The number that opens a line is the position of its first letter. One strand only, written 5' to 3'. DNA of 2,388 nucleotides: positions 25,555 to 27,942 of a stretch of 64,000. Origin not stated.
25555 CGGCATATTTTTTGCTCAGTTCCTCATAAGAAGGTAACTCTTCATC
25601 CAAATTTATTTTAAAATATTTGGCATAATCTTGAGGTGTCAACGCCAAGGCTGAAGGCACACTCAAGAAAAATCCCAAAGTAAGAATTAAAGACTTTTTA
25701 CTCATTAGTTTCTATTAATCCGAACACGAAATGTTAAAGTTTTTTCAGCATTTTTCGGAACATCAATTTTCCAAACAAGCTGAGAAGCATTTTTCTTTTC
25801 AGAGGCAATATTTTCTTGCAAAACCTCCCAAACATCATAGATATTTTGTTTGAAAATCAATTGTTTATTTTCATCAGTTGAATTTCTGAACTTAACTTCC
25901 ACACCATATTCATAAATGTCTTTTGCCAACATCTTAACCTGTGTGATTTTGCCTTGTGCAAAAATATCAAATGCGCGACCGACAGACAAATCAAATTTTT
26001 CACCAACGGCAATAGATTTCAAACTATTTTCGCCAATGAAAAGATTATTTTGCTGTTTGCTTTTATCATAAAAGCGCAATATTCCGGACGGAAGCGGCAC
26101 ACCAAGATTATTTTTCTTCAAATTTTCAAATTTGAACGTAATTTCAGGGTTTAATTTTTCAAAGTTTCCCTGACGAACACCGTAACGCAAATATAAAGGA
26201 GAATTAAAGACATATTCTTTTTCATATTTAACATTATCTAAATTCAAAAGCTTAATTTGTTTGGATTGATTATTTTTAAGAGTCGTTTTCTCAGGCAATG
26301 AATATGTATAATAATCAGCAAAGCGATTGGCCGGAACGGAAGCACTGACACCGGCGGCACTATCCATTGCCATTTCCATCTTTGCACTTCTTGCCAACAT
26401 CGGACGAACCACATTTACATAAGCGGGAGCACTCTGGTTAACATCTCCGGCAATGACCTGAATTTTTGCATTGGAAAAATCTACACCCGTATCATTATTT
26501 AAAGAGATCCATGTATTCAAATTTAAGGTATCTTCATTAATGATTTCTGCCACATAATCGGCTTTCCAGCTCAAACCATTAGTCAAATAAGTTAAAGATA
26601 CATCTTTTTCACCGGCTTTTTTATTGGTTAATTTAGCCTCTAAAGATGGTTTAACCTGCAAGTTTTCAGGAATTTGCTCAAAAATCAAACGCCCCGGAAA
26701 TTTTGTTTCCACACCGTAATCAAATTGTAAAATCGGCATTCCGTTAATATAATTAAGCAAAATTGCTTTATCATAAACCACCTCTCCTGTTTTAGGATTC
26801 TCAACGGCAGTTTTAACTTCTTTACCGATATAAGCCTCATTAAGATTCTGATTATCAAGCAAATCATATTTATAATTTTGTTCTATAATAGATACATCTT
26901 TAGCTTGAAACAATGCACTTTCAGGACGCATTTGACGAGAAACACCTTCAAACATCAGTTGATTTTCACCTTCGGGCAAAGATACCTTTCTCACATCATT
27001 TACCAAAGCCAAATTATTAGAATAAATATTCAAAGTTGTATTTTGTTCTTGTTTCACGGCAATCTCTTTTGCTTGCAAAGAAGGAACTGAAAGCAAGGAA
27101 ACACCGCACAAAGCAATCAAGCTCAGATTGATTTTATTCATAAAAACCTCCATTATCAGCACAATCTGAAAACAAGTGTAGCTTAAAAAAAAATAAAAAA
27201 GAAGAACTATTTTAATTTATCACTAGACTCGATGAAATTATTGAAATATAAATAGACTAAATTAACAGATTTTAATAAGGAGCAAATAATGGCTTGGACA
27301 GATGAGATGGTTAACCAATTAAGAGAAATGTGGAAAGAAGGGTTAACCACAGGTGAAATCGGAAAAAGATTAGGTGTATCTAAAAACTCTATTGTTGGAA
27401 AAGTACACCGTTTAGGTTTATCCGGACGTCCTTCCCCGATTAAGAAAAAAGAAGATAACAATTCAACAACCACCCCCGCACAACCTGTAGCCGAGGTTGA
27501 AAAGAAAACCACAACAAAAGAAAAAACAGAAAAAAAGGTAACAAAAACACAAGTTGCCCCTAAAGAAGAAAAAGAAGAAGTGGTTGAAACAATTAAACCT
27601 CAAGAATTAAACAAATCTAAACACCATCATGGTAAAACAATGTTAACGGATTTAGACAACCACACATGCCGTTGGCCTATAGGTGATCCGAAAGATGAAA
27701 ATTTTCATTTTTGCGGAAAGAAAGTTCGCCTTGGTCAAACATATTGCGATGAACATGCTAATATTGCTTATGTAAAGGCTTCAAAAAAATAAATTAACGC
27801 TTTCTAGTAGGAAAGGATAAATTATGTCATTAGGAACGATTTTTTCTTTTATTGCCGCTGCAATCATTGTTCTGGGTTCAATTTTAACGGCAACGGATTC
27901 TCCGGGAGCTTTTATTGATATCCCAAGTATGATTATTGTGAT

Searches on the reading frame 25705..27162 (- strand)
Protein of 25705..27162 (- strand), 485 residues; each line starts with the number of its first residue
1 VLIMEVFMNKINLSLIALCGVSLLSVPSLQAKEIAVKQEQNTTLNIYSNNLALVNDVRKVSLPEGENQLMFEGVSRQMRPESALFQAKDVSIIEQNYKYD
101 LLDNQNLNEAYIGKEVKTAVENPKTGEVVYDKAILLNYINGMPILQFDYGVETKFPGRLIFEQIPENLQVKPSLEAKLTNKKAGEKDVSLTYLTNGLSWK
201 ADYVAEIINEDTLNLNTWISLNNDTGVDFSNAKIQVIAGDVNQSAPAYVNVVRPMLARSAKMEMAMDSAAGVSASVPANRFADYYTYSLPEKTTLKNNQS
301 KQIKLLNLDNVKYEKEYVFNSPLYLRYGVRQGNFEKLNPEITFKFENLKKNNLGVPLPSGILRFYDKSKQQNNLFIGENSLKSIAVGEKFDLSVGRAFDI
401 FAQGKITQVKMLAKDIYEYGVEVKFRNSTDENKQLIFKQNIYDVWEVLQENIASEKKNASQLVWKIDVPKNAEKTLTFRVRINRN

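Call 15: search_protein_families(library=pfam, proteins=[window:25705-27162:-], max_evalue=0.0001)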
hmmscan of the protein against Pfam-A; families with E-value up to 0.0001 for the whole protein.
window:25705-27162:- (485 aa): 1 family
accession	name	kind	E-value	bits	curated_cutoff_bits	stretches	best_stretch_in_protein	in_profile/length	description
PF13598.12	DUF4139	-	3.8e-07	30.5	31.8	1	188-483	1-202/205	Domain of unknown function (DUF4139)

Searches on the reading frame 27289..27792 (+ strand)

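Call 15: search_protein_families(library=pfam, proteins=[window:27289-27792:+], max_evalue=0.0001)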
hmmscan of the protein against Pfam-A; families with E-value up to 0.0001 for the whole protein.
window:27289-27792:+ (167 aa): 1 family
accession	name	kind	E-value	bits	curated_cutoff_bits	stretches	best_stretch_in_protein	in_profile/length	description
PF07750.17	GcrA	-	1.3e-39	136.5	26.9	1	1-166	1-150/155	GcrA cell cycle regulator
